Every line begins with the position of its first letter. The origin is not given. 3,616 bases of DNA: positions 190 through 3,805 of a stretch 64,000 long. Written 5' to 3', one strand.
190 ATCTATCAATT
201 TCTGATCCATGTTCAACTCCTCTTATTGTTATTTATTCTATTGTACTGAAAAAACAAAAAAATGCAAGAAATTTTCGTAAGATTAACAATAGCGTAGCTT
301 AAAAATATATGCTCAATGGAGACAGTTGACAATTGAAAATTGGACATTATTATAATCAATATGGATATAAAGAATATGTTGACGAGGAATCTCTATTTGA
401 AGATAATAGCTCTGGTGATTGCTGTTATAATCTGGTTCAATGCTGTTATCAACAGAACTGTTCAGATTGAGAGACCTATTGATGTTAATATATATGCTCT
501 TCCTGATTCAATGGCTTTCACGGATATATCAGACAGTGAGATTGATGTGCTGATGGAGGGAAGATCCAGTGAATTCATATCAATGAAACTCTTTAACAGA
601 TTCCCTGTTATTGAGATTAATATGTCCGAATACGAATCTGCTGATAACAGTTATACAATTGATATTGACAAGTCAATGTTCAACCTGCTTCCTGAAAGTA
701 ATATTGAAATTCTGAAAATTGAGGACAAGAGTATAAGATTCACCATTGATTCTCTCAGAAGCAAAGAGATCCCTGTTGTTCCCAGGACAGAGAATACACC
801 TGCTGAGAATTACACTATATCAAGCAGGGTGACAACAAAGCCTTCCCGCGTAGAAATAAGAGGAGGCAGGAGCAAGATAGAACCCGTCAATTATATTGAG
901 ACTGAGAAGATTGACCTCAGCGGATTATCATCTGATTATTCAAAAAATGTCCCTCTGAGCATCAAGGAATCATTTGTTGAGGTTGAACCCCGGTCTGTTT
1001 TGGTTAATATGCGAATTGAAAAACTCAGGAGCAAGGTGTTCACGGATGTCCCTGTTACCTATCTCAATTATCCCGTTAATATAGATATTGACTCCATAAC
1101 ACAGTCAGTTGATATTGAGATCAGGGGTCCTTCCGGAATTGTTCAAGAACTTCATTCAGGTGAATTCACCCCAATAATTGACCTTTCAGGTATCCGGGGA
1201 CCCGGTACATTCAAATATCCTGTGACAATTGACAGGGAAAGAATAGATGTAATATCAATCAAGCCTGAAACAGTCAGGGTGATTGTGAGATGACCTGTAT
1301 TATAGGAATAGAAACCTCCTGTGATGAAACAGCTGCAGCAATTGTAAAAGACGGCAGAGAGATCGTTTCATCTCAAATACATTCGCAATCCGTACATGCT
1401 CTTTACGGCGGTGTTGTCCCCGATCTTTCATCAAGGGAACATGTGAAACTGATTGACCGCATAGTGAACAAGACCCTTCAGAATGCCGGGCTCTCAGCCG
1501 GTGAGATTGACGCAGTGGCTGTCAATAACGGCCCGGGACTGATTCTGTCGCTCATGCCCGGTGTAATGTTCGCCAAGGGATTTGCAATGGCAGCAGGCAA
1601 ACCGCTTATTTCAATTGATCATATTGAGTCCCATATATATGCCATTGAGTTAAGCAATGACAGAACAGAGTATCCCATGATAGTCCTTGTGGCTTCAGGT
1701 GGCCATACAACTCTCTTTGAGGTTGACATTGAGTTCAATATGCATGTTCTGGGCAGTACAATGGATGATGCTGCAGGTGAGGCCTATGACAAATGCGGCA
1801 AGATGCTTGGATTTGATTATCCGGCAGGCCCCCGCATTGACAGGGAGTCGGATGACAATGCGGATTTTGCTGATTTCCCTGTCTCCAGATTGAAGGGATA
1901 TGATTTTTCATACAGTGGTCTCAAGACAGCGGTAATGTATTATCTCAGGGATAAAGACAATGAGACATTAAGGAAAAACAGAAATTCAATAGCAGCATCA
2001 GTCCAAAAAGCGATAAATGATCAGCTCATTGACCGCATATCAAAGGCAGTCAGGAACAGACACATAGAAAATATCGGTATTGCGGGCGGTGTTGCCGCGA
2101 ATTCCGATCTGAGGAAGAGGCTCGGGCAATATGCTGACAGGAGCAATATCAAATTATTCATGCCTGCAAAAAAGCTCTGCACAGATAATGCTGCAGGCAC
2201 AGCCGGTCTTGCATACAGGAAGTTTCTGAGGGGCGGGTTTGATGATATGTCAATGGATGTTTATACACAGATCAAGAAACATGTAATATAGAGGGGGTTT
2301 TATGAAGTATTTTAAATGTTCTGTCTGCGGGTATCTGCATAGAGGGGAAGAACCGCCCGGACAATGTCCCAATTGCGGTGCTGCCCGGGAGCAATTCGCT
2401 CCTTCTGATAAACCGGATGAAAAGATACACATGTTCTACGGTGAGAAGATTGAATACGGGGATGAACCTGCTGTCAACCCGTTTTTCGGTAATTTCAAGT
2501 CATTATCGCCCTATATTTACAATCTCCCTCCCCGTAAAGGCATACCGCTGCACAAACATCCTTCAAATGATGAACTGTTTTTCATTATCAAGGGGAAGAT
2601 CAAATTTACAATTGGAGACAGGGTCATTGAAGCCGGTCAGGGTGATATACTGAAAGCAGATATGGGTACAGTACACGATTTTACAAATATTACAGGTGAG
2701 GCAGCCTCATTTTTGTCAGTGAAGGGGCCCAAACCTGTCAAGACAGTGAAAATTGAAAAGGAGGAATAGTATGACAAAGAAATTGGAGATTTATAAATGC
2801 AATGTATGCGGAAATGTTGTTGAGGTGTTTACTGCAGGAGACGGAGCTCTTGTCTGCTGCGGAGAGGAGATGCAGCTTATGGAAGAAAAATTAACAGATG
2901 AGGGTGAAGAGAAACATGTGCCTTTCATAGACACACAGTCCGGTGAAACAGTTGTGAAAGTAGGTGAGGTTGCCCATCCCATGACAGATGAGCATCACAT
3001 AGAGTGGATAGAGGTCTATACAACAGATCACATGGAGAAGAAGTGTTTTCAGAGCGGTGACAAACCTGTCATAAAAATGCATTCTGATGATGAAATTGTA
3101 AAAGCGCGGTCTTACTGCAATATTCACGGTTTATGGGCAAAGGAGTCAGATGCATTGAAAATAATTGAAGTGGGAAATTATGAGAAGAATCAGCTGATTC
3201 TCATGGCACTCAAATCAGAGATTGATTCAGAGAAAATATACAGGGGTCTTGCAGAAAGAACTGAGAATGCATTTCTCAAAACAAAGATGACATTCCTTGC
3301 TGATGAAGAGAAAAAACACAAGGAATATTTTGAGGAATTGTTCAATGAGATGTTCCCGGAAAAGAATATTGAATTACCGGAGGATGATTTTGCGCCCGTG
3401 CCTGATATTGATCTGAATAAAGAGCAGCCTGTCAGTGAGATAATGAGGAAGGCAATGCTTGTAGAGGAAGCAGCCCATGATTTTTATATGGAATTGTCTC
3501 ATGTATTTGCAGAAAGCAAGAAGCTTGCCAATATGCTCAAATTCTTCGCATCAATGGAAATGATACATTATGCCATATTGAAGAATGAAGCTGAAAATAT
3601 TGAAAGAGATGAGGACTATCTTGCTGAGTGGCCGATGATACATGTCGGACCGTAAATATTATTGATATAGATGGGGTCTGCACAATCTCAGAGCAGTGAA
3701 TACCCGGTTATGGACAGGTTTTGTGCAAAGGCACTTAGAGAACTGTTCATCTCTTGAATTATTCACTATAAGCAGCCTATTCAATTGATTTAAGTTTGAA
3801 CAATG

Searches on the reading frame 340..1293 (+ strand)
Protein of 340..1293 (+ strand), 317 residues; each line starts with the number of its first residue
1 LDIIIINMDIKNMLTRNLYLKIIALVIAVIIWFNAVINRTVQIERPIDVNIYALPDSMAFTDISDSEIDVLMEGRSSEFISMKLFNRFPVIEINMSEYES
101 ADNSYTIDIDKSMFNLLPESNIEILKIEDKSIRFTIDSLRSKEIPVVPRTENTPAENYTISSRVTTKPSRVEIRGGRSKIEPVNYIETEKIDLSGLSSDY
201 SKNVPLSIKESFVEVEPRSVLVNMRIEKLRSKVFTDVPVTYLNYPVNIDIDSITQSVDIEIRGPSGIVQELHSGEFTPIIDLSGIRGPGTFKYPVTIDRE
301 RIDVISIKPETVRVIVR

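Call 35: search_protein_families(library=pfam, proteins=[window:340-1293:+], max_evalue=0.00001)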
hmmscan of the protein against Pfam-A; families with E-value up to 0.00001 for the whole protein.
window:340-1293:+ (317 aa): 1 family
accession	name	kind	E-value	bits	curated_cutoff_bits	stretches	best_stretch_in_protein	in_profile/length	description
PF07949.17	YbbR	-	1.2e-22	80.4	22.3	2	144-223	1-80/81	YbbR-like protein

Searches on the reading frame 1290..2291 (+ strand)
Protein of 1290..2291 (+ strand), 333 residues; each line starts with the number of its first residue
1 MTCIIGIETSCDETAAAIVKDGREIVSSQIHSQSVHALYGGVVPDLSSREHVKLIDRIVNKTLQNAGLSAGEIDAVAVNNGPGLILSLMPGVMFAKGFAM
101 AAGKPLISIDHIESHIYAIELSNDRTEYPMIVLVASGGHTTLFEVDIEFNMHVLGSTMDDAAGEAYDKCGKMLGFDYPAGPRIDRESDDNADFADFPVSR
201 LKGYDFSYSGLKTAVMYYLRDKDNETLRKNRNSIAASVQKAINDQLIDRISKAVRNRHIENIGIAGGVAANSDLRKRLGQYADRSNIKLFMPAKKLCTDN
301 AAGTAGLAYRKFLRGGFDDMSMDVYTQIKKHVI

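Call 35: search_protein_families(library=pfam, proteins=[window:1290-2291:+], max_evalue=0.00001)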
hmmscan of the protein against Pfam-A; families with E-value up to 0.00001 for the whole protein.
window:1290-2291:+ (333 aa): 3 families
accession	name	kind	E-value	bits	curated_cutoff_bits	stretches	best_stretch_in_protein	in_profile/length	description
PF00814.31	TsaD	-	1.2e-77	261.7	24.8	1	24-304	1-262/264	tRNA N6-adenosine threonylcarbamoyltransferase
PF02543.21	Carbam_trans_N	-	4.6e-06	26.7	24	0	225-278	267-320/346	Carbamoyltransferase N-terminus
PF22521.2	HypF_C_2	-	6.6e-06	26.5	27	0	228-300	163-235/241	Carbamoyltransferase, Kae1-like Domain, second subdomain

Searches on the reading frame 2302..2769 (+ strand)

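Call 35: search_protein_families(library=pfam, proteins=[window:2302-2769:+], max_evalue=0.00001)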
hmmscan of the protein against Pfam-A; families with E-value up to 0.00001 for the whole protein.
window:2302-2769:+ (155 aa): 2 families
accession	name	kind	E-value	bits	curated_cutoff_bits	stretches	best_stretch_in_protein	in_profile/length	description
PF07883.17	Cupin_2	-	2.9e-15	56.2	27.2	1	72-140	2-69/70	Cupin domain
PF21349.2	RUBY_RBDX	-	2.2e-13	49.8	26.5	1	4-32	1-29/30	Rubrerythrin, rubredoxin-like domain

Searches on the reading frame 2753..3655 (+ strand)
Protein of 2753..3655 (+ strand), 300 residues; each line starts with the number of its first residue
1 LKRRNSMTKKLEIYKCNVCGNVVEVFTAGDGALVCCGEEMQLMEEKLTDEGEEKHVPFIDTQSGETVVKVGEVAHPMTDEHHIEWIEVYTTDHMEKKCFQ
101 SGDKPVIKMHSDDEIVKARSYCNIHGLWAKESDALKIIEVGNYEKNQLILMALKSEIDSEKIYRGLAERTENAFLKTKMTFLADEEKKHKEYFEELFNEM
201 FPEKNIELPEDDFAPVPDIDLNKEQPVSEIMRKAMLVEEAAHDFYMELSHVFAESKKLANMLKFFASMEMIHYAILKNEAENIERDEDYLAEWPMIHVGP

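Call 35: search_protein_families(library=pfam, proteins=[window:2753-3655:+], max_evalue=0.00001)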
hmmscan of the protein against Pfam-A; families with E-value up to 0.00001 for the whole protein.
window:2753-3655:+ (300 aa): 3 families
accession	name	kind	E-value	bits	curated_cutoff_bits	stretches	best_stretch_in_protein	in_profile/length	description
PF01880.24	Desulfoferrodox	-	1.7e-20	73.8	22.2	1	49-130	3-97/98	Desulfoferrodoxin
PF06397.17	Desulfoferrod_N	-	6.8e-17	61.3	23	1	8-43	1-36/36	Desulfoferrodoxin, N-terminal domain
PF02915.23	Rubrerythrin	-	1.5e-13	51.7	22.8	1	149-278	3-135/137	Rubrerythrin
